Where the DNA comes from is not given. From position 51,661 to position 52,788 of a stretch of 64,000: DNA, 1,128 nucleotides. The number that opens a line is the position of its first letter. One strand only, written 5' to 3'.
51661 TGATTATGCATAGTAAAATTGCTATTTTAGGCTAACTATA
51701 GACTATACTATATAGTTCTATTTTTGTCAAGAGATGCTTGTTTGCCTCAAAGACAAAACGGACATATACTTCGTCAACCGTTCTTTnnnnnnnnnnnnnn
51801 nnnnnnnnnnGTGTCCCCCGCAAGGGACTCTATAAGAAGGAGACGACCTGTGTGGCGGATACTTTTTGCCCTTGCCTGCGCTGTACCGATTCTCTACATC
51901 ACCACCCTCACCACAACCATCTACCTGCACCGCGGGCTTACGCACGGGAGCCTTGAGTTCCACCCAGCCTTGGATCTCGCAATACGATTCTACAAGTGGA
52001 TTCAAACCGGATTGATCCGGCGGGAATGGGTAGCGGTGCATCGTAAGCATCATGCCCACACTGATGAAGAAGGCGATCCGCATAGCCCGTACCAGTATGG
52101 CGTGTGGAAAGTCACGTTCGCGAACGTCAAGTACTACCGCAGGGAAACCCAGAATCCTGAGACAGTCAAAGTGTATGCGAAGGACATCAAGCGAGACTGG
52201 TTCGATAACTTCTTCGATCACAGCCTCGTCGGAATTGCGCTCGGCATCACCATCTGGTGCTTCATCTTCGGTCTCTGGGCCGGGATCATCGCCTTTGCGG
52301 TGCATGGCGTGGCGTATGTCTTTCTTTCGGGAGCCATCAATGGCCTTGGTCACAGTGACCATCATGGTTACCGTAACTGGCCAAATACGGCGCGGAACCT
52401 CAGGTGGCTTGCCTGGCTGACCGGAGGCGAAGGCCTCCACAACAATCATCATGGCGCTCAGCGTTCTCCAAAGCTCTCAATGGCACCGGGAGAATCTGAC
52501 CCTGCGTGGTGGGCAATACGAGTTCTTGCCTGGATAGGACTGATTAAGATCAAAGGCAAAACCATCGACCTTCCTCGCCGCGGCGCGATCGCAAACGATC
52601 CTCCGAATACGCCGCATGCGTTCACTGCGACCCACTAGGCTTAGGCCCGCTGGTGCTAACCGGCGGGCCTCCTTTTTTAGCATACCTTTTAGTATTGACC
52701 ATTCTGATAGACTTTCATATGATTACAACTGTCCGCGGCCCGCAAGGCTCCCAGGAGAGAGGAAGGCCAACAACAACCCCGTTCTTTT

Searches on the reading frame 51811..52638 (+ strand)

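Call 65: search_protein_families(library=pfam, proteins=[window:51811-52638:+], max_evalue=0.001)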
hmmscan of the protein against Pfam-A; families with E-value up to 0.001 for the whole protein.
window:51811-52638:+ (275 aa): 1 family
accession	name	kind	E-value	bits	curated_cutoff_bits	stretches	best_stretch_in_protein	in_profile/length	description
PF00487.30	FA_desaturase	-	2.9e-12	47.4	29.7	1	24-214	7-221/253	Fatty acid desaturase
